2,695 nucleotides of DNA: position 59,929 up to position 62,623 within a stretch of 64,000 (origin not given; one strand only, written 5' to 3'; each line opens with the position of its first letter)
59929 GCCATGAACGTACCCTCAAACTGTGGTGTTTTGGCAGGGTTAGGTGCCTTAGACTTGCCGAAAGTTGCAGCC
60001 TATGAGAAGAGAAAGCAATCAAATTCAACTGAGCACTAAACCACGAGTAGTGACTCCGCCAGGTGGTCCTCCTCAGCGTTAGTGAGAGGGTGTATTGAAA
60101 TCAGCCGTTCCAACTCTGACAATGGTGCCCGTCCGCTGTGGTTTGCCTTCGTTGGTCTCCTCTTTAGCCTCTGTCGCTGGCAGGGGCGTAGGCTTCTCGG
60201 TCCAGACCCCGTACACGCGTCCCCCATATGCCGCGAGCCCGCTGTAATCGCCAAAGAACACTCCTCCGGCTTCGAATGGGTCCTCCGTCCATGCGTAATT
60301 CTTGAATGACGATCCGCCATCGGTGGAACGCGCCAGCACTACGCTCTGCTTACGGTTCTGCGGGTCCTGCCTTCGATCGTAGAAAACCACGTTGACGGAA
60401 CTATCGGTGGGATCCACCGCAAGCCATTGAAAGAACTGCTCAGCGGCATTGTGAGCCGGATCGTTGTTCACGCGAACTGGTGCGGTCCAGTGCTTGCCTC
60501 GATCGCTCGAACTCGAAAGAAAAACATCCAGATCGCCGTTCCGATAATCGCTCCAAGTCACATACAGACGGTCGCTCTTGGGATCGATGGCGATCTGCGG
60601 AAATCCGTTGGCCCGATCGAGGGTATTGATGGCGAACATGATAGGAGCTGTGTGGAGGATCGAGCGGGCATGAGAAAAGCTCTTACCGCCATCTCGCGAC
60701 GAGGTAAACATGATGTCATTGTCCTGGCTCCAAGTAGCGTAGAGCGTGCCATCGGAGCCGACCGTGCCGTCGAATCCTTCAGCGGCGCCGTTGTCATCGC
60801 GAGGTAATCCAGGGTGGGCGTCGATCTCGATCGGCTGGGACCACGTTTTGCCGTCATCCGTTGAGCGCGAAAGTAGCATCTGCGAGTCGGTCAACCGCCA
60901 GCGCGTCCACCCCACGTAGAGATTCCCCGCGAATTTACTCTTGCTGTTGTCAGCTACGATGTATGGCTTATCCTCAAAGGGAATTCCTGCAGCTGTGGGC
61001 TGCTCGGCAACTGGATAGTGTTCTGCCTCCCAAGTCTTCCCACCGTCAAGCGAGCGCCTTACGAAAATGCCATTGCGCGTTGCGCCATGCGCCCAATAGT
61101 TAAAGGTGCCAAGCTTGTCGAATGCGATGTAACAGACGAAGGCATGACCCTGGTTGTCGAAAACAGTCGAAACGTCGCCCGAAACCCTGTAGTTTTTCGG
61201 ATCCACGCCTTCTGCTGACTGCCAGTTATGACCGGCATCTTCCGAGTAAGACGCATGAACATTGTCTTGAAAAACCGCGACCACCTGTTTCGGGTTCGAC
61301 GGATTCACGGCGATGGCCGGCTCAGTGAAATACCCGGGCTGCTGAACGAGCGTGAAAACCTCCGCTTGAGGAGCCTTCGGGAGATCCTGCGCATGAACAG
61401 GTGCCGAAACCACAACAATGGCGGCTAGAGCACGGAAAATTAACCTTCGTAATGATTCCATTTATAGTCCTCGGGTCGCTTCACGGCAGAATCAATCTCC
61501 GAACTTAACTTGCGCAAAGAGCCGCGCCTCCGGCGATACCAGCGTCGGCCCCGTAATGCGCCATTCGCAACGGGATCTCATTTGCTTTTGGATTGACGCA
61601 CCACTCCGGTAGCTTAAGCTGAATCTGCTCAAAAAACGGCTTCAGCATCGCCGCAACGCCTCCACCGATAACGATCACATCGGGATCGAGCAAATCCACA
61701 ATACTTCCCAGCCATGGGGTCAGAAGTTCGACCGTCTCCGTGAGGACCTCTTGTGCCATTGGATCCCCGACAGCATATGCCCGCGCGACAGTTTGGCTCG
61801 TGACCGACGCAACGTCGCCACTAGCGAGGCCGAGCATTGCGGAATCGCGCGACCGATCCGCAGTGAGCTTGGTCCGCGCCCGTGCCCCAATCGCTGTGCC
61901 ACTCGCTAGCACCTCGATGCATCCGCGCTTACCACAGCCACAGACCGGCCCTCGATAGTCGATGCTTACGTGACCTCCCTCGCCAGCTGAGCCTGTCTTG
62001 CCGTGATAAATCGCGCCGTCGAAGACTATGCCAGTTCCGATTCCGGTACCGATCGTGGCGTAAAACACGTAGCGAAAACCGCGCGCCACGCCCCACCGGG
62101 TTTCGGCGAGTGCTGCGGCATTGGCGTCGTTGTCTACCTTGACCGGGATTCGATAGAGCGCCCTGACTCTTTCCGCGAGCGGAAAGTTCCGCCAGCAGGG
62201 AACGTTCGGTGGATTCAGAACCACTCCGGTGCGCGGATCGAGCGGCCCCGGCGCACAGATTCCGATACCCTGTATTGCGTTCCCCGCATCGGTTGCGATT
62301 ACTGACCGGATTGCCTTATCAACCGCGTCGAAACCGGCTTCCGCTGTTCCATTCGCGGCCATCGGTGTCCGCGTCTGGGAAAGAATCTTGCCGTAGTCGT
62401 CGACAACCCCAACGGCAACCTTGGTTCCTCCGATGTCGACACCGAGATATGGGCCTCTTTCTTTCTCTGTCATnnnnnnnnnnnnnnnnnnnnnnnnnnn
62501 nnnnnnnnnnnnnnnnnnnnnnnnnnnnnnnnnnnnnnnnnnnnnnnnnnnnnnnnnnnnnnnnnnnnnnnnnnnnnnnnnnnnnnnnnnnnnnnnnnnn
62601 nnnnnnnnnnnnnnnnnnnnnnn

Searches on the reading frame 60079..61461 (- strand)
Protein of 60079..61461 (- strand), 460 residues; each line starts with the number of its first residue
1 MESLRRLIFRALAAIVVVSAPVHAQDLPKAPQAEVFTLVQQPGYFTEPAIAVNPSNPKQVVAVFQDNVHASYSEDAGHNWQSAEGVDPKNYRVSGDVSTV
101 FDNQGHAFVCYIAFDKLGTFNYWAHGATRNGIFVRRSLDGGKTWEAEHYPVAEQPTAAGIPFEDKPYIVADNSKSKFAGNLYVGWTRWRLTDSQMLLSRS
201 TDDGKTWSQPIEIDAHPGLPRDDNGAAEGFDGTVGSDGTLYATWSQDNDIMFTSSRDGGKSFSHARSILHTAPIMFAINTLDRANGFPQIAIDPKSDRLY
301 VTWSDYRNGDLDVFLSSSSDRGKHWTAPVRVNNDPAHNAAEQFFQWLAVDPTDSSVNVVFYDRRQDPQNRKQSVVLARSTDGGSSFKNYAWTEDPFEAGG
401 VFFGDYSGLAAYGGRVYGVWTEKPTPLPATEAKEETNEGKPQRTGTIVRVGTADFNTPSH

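Call 6: search_protein_families(library=pfam, proteins=[window:60079-61461:-], max_evalue=0.001)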
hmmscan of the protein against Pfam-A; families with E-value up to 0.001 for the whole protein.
window:60079-61461:- (460 aa): 4 families
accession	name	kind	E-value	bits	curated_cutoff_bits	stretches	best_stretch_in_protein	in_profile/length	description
PF13088.12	BNR_2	-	7.2e-14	52.2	31.4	2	192-390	79-252/277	BNR repeat-like domain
PF21471.3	Reelin_subrepeat-B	-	1.9e-08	34.6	27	0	365-431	51-97/127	Reelin subrepeat B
PF02012.26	BNR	-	2e-05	24.3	27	0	136-145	2-11/12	BNR/Asp-box repeat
PF15902.12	Sortilin-Vps10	-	0.00014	21.3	33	0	254-388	5-111/446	Sortilin, neurotensin receptor 3,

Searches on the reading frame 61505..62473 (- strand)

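Call 84: search_protein_families(library=pfam, proteins=[window:61505-62473:-], max_evalue=0.01)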
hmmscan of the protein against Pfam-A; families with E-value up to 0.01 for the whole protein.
window:61505-62473:- (322 aa): 3 families
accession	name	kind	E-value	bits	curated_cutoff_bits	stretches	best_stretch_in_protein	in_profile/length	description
PF00480.26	ROK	-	2.1e-69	234.7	22.9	1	9-320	1-291/294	ROK family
PF01869.26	BcrAD_BadFG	-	0.0027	17.7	31.5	0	10-59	1-52/271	BadF/BadG/BcrA/BcrD ATPase family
PF02685.22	Glucokinase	-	0.0082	15.6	22.1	0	12-171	3-161/314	Glucokinase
